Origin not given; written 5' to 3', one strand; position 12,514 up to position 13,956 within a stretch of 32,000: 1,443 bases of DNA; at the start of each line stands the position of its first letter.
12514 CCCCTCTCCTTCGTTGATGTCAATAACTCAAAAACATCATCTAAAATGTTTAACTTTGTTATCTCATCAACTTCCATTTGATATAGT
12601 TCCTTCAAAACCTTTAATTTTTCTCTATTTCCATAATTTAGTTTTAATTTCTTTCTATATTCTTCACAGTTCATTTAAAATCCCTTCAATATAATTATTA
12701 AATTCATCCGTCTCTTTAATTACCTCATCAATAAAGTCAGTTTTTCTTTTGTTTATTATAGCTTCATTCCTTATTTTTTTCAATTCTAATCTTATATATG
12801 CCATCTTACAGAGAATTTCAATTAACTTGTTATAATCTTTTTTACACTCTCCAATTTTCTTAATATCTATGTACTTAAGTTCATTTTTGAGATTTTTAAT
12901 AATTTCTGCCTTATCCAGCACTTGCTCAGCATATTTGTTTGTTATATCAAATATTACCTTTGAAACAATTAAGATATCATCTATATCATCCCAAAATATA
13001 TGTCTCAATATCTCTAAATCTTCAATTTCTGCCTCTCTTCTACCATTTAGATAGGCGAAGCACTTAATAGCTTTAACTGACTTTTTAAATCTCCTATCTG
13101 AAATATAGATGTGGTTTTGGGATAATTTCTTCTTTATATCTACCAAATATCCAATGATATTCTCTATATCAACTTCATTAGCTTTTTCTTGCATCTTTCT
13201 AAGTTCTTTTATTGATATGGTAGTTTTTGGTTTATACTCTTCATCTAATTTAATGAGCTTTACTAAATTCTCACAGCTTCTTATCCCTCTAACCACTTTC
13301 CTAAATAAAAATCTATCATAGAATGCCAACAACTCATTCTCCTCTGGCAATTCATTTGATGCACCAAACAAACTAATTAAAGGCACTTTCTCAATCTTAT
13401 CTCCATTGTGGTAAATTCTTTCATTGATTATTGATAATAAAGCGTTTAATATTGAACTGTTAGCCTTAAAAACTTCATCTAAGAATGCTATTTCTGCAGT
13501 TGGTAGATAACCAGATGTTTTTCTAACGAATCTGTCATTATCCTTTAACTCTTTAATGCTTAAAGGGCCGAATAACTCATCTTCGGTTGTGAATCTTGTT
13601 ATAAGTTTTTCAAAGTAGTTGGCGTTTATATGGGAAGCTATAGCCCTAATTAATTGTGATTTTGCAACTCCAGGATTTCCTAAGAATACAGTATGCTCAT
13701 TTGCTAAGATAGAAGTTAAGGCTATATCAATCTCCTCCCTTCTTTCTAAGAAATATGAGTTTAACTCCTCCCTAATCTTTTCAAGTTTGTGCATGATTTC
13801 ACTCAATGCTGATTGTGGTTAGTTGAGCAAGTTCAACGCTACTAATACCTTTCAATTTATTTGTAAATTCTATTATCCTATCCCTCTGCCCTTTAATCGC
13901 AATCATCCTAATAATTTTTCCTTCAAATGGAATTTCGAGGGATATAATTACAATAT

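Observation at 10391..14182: Uncharacterised RHH(NikR-fold) / RavA-type AAA+ / HEAT / vWA-MIDAS module back-to-back with the MCR-II operon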

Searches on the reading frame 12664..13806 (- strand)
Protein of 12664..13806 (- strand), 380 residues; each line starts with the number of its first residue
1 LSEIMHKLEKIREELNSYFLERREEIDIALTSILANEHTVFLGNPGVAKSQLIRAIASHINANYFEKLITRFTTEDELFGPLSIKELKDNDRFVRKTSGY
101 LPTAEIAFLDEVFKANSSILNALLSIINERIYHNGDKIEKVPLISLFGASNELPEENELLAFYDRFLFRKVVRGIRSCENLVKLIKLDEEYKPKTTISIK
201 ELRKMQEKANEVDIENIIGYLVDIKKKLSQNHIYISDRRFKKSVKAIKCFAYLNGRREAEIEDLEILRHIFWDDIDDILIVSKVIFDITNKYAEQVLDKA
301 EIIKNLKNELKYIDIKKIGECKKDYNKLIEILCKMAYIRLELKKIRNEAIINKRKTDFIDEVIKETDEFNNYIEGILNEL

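Call 3: search_protein_families(library=pfam, proteins=[window:12664-13806:-], max_evalue=0.1)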
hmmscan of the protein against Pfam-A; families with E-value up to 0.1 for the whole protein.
window:12664-13806:- (380 aa): 9 families
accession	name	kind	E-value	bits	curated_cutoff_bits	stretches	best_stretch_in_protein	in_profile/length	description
PF20030.5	bpMoxR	-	7.7e-55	185.6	27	1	7-186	2-179/205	MoxR domain in the MoxR-vWA-beta-propeller ternary systems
PF07728.20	AAA_5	-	1.8e-28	99.7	22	1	39-166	2-139/139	AAA domain (dynein-related subfamily)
PF17868.7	AAA_lid_8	-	5.7e-19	68.1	22.8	1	217-285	2-72/72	AAA lid domain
PF00004.35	AAA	-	9.8e-05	23.3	21.2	1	40-155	2-113/131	ATPase family associated with various cellular activities (AAA)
PF00493.29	MCM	-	0.00079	19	23.3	1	31-65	52-86/224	MCM P-loop domain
PF07726.17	AAA_3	-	0.0017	18.7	27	1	38-137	1-96/131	ATPase family associated with various cellular activities (AAA)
PF01443.25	Viral_helicase1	-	0.0061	16.8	21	1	40-129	2-85/228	Viral superfamily 1 RNA helicase core domain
PF03193.22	RsgA_GTPase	-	0.0062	16.8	30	1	21-61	92-131/174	RsgA GTPase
PF21493.2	TubZ_C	-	0.0094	16.2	27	1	198-245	16-63/133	Tubulin-like protein TubZ, C-terminal domain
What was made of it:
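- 12664..13806 (-): MJ0079: RavA-class MoxR AAA+ ATPase (376 aa from the ATG at 13794, 380 aa from the TTG at 13806). It lacks the LARA domain. bpMoxR 7.7e-55, AAA_5 and AAA_lid_8 (call 3).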

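Call 4: search_protein_families(library=ncbifam, proteins=[window:12664-13806:-], max_evalue=0.1)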
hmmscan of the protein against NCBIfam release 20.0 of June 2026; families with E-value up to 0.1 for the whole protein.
window:12664-13806:- (380 aa): 7 families
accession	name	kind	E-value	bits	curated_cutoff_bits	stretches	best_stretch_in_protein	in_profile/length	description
NF010054.0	PRK13531.1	equivalog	6e-62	210.3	681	1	4-295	7-308/498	ATPase RavA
TIGR00157.1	TIGR00157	equivalog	0.0071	15.9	100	1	29-63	115-149/247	ribosome small subunit-dependent GTPase A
NF009067.0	PRK12402.1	equivalog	0.0071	15.3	317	1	35-118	32-118/340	replication factor C small subunit 2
TIGR02442.1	Cob-chelat-sub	hypoth_equivalog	0.016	13.7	779.45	1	73-210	96-236/641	putative cobaltochelatase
NF038214.1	IS21_help_AAA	equivalog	0.028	14.1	200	1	34-130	88-180/232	IS21-like element helper ATPase IstB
TIGR02030.1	BchI-ChlI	equivalog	0.033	13.4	466.95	0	108-208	136-238/337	magnesium chelatase ATPase subunit I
NF009883.0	PRK13341.1-4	equivalog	0.045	11.6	668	1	40-128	59-137/729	AAA family ATPase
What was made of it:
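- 12664..13806 (-): NCBIfam RavA 210 bits vs cut-off 681 (call 4).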

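Call 5: search_protein_families(library=padloc, proteins=[window:12664-13806:-], max_evalue=0.1)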
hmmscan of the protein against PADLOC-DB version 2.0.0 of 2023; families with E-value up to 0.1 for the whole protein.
window:12664-13806:- (380 aa): 1 family
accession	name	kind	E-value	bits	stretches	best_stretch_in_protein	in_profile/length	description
PDLC04140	mad8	-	0.021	12.4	1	34-76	25-67/314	mads_8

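Call 8: find_homologous_proteins(query=window:12664-13806:-, max_evalue=1e-10)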
Query window:12664-13806:- (380 aa): 3094 proteins with E <= 1e-10 among 8000 candidates; the best 120 are listed.
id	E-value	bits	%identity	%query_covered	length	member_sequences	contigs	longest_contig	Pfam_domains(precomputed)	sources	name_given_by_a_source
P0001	5.9e-229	777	95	99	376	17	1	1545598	PF20030.6,PF17868.8,PF07728.21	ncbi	ncbi:AAA family ATPase [Methanocaldococcus sp. 28A]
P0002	6.6e-215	731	90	99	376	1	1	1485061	PF20030.6,PF17868.8,PF07728.21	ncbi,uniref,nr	ncbi:AAA family ATPase [Methanocaldococcus fervens]|uniref:ATPase associated with various cellular a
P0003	6.0e-209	711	86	99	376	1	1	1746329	PF20030.6,PF17868.8,PF07728.21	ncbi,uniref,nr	ncbi:ATPase associated with various cellular activities AAA_5 [Methanocaldococcus vulcanius M7]|unir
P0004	1.3e-206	704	87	98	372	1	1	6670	PF20030.6,PF17868.8,PF07728.21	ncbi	ncbi:AAA family ATPase, partial [Methanocaldococcus sp.]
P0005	2.1e-169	581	71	98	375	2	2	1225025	PF20030.6,PF17868.8,PF00004.36,PF07728.21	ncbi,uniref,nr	ncbi:AAA family ATPase [Methanotorris formicicus]|uniref:ATPase associated with various cellular act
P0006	2.9e-169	581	73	98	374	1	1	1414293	PF20030.6,PF17868.8,PF07728.21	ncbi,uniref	ncbi:AAA family ATPase [Methanocaldococcus indicus]|uniref:AAA family ATPase n=1 Tax=Methanocaldococ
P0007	3.3e-167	574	71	98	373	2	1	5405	PF20030.6,PF17868.8,PF01443.25,PF00004.36,PF07728.21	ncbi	ncbi:AAA family ATPase [Methanocaldococcus sp.]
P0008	2.6e-165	568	71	98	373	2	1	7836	PF20030.6,PF17868.8,PF00004.36,PF07728.21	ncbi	ncbi:AAA family ATPase [Methanocaldococcus infernus]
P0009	5.7e-164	563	68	99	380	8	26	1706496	PF20030.6,PF17868.8,PF07728.21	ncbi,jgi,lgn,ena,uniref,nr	ncbi:MAG: MoxR-like ATPase [Methanothermococcus sp.]|uniref:AAA family ATPase n=2 Tax=Methanococcace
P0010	5.9e-154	530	71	97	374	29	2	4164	PF20030.6,PF17868.8,PF07728.21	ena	-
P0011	8.5e-151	520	70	97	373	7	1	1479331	PF20030.6,PF17868.8,PF00004.36,PF07728.21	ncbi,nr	ncbi:ATPase associated with various cellular activities AAA_5 [Methanocaldococcus lauensis]|nr:ATPas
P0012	8.6e-144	497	65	97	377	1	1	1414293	PF20030.6,PF17868.8,PF07728.21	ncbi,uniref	ncbi:AAA family ATPase [Methanocaldococcus indicus]|uniref:AAA family ATPase n=1 Tax=Methanocaldococ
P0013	9.3e-144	497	65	97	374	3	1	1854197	PF20030.6,PF17868.8,PF00004.36,PF07728.21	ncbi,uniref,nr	ncbi:AAA family ATPase [Methanotorris igneus]|uniref:ATPase associated with various cellular activit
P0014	8.5e-139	480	65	97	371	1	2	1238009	PF20030.6,PF17868.8,PF00004.36,PF07728.21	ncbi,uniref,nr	ncbi:ATPase [Methanocaldococcus villosus KIN24-T80]|uniref:ATPase n=1 Tax=Methanocaldococcus villosu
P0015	4.2e-94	333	49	91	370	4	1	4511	PF20030.6,PF17868.8,PF07724.21,PF00004.36,PF05496.19,PF07728.21,PF13191.13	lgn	-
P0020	4.6e-89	317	46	97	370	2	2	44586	PF20030.6,PF17868.8,PF07724.21,PF00004.36,PF07728.21,PF13191.13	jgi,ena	-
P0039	7.1e-82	293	43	94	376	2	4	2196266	PF20030.6,PF17868.8,PF00004.36,PF07728.21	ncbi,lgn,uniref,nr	ncbi:ATPase associated with various cellular activities AAA_5 [Ferroglobus placidus DSM 10642]|unire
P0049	5.3e-78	281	42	99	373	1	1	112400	PF20030.6,PF17868.8,PF00158.33,PF00004.36,PF07728.21,PF20720.4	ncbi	-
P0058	2.7e-74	268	44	78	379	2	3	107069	PF20030.6,PF17868.8,PF00004.36,PF07728.21,PF13191.13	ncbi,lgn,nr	ncbi:MAG: AAA family ATPase [Deltaproteobacteria bacterium]|nr:AAA family ATPase [Deltaproteobacteri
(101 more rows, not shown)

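Call 9: find_encoding_contigs(protein=P0005, flank=8000, max_places=2)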
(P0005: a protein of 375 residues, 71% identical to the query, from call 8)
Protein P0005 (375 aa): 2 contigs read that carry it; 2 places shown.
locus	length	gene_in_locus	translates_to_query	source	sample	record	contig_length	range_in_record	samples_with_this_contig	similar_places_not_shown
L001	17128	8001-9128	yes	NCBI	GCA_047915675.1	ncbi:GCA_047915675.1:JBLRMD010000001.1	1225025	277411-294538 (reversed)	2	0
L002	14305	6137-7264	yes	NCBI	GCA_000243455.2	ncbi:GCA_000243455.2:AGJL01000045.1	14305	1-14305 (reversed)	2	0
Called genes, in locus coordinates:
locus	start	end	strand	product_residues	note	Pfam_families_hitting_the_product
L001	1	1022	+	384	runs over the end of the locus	PF00732:GMC_oxred_N, PF05199:GMC_oxred_C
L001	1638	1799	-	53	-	-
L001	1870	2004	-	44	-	PF12760:Zn_ribbon_IS1595 (weak)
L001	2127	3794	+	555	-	PF07969:Amidohydro_3 (faint), PF01979:Amidohydro_1, PF13382:Adenine_deam_C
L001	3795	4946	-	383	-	PF01494:FAD_binding_3, PF05834:Lycopene_cycl (faint), PF22578:GGR_cat (weak)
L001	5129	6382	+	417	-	PF00999:Na_H_Exchanger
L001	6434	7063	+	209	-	PF00590:TP_methylase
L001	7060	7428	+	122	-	PF02537:CRCB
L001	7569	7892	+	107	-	PF02641:DUF190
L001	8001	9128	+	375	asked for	PF20030:bpMoxR, PF00004:AAA (faint), PF07728:AAA_5, PF17868:AAA_lid_8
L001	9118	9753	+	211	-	-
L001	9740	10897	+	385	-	-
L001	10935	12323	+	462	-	PF01266:DAO (weak), PF01593:Amino_oxidase, PF03486:HI0933_like (faint), PF13450:NAD_binding_8, PF13738:Pyr_redox_3 (faint)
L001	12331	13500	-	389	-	PF13379:NMT1_2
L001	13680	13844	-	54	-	-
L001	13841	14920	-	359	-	PF03773:ArsP_1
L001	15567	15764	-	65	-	-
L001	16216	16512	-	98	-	-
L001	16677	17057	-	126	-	-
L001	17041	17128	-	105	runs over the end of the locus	-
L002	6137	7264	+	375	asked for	PF20030:bpMoxR, PF00004:AAA (faint), PF07728:AAA_5, PF17868:AAA_lid_8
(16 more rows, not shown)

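Call 10: find_encoding_contigs(protein=P0009, flank=8000, max_places=2)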
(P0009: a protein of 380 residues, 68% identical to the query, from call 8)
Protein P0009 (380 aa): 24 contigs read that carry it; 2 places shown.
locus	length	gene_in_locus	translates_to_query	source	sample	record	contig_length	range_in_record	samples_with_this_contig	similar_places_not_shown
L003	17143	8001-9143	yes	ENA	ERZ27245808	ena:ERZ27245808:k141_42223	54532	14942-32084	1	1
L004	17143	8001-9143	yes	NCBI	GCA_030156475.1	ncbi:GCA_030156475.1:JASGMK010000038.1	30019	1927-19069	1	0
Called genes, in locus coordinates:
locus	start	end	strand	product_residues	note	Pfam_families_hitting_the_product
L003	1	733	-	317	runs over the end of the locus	PF00106:adh_short (weak), PF01073:3Beta_HSD, PF01370:Epimerase, PF02719:Polysacc_synt_2, PF04321:RmlD_sub_bind, PF07993:NAD_binding_4, PF16363:GDP_Man_Dehyd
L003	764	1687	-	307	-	PF00483:NTP_transferase, PF12804:NTP_transf_3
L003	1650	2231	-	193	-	PF00908:dTDP_sugar_isom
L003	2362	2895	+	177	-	PF07760:DUF1616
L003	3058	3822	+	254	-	PF25939:DUF7982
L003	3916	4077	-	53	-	-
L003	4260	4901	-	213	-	-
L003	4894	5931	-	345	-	-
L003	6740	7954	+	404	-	PF04455:Saccharop_dh_N, PF21571:ArgZ-like_C_1st, PF21570:ArgZ-like_C_2nd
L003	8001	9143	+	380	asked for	PF20030:bpMoxR, PF07728:AAA_5, PF17868:AAA_lid_8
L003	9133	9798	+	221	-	-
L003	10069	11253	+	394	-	-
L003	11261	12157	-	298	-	PF01370:Epimerase, PF04321:RmlD_sub_bind, PF16363:GDP_Man_Dehyd, PF02719:Polysacc_synt_2, PF07993:NAD_binding_4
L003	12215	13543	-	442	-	PF03721:UDPG_MGDP_dh_N, PF00984:UDPG_MGDP_dh, PF03720:UDPG_MGDP_dh_C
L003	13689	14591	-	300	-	PF01073:3Beta_HSD, PF01370:Epimerase, PF02719:Polysacc_synt_2, PF04321:RmlD_sub_bind, PF05368:NmrA (weak), PF13460:NAD_binding_10, PF16363:GDP_Man_Dehyd, PF07993:NAD_binding_4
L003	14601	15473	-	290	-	PF00483:NTP_transferase, PF12804:NTP_transf_3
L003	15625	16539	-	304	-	PF03547:Mem_trans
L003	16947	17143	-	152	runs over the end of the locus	PF01467:CTP_transf_like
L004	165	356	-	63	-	-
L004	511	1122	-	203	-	PF03008:DUF234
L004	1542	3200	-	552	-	PF02745:MCR_alpha_N, PF02249:MCR_alpha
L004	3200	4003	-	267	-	PF02240:MCR_gamma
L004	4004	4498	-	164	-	PF02505:MCR_D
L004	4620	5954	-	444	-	PF02783:MCR_beta_N, PF02241:MCR_beta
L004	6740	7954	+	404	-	PF04455:Saccharop_dh_N, PF21571:ArgZ-like_C_1st, PF21570:ArgZ-like_C_2nd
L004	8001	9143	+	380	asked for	PF20030:bpMoxR, PF07728:AAA_5, PF17868:AAA_lid_8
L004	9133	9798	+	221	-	-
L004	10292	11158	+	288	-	-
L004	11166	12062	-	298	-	PF01370:Epimerase, PF04321:RmlD_sub_bind, PF16363:GDP_Man_Dehyd, PF02719:Polysacc_synt_2, PF07993:NAD_binding_4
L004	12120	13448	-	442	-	PF03721:UDPG_MGDP_dh_N, PF00984:UDPG_MGDP_dh, PF03720:UDPG_MGDP_dh_C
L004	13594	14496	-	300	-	PF01073:3Beta_HSD, PF01370:Epimerase, PF02719:Polysacc_synt_2, PF04321:RmlD_sub_bind, PF05368:NmrA (weak), PF13460:NAD_binding_10, PF16363:GDP_Man_Dehyd, PF07993:NAD_binding_4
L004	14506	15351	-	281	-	PF00483:NTP_transferase, PF12804:NTP_transf_3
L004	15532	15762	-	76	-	PF03547:Mem_trans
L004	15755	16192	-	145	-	PF03547:Mem_trans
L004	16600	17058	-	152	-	PF01467:CTP_transf_like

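Call 11: find_encoding_contigs(protein=P0039, flank=8000, max_places=2)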
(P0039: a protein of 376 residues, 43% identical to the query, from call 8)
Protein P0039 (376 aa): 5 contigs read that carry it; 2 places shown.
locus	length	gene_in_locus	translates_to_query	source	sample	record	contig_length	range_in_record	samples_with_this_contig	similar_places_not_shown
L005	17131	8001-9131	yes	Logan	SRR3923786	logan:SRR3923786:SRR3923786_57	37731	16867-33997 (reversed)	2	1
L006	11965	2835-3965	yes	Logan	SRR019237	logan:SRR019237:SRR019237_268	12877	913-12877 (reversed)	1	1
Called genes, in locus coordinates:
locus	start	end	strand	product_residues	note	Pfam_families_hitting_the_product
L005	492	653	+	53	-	-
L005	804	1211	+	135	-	-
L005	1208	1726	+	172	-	-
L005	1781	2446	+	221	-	-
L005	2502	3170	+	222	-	-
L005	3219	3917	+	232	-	-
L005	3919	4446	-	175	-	-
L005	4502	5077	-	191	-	-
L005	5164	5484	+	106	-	-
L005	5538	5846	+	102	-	PF09620:Cas_csx3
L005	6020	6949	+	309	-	PF20529:DUF6744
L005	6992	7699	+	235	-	-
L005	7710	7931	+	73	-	-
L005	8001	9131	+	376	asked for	PF20030:bpMoxR, PF00004:AAA (weak), PF07728:AAA_5, PF17868:AAA_lid_8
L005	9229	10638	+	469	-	PF05762:VWA_CoxE (weak), PF13519:VWA_2 (weak)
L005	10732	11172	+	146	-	-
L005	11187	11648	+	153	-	-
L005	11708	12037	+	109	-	-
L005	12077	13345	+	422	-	PF07728:AAA_5 (weak)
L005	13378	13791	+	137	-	-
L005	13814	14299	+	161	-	-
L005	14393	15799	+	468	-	PF13203:DUF2201_N, PF09967:DUF2201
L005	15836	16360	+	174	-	-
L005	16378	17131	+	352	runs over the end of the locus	-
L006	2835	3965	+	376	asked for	PF20030:bpMoxR, PF00004:AAA (weak), PF07728:AAA_5, PF17868:AAA_lid_8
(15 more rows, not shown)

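Call 13: find_encoding_contigs(protein=P0058, flank=8000, max_places=2)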
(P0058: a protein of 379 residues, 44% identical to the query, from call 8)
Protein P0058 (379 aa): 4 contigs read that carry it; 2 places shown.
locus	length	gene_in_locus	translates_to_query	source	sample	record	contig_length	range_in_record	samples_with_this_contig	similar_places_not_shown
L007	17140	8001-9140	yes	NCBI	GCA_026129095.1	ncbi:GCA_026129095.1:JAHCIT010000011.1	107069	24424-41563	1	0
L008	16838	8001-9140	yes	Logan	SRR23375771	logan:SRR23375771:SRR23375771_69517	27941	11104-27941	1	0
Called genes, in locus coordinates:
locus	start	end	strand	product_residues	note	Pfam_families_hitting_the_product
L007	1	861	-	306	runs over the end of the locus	-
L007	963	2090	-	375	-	PF00226:DnaJ, PF01556:DnaJ_C, PF00684:DnaJ_CXXCXGXG, PF27439:DnaJ_C_2 (weak)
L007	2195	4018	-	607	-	PF00012:HSP70, PF06723:MreB_Mbl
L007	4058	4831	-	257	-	PF01025:GrpE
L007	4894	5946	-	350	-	PF01628:HrcA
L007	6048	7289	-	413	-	PF04055:Radical_SAM, PF06969:HemN_C (weak)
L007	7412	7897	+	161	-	PF00027:cNMP_binding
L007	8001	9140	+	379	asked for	PF20030:bpMoxR, PF13191:AAA_16 (faint), PF00004:AAA (faint), PF07728:AAA_5, PF17868:AAA_lid_8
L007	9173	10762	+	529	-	PF05762:VWA_CoxE (faint), PF13519:VWA_2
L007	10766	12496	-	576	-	PF01738:DLH (weak), PF03403:PAF-AH_p_II (faint), PF12740:PETase (weak), PF00561:Abhydrolase_1, PF12146:Hydrolase_4, PF12697:Abhydrolase_6 (weak), PF00326:Peptidase_S9 (weak)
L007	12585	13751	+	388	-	PF13439:Glyco_transf_4 (weak), PF00534:Glycos_transf_1, PF13692:Glyco_trans_1_4, PF13524:Glyco_trans_1_2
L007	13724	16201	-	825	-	PF00637:Clathrin (faint), PF14559:TPR_19 (faint), PF00515:TPR_1 (faint), PF07719:TPR_2 (faint), PF12895:ANAPC3 (faint), PF00069:Pkinase, PF07714:PK_Tyr_Ser-Thr, PF03109:ABC1, +5 more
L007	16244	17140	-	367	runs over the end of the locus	PF00953:Glycos_transf_4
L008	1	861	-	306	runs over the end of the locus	-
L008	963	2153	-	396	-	PF00226:DnaJ, PF01556:DnaJ_C, PF00684:DnaJ_CXXCXGXG, PF27439:DnaJ_C_2 (weak)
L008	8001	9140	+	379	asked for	PF20030:bpMoxR, PF13191:AAA_16 (faint), PF00004:AAA (faint), PF07728:AAA_5, PF17868:AAA_lid_8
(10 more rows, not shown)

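Call 14: find_encoding_contigs(protein=P0049, flank=8000, max_places=1)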
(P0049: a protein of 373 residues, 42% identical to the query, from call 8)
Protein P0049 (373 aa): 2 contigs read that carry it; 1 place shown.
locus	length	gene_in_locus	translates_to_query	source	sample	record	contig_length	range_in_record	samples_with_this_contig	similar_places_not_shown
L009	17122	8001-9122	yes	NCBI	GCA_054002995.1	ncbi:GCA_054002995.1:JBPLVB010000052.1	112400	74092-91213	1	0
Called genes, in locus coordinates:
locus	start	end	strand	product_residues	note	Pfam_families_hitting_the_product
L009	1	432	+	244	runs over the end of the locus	PF03690:MYG1_exonuc (weak)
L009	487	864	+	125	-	PF01909:NTP_transf_2, PF18765:Polbeta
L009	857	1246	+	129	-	PF05168:HEPN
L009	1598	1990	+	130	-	-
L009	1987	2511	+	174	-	-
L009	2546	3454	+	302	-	PF09079:WHD_Cdc6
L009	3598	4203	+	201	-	-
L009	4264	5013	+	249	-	-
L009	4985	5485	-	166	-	-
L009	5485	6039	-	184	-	-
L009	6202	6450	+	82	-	-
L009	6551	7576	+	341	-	PF20529:DUF6744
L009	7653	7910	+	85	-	-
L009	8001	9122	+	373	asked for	PF20030:bpMoxR, PF00158:Sigma54_activat (weak), PF20720:nSTAND3 (faint), PF00004:AAA, PF07728:AAA_5, PF17868:AAA_lid_8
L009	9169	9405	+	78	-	-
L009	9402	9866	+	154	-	-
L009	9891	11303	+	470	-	PF13519:VWA_2 (faint), PF05762:VWA_CoxE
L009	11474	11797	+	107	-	-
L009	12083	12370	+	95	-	-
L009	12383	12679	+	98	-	-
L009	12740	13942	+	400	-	-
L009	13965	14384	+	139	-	-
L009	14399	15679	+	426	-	PF13203:DUF2201_N, PF09967:DUF2201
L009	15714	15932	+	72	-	-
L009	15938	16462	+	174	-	PF04434:SWIM (weak)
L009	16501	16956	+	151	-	-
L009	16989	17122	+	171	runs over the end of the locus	-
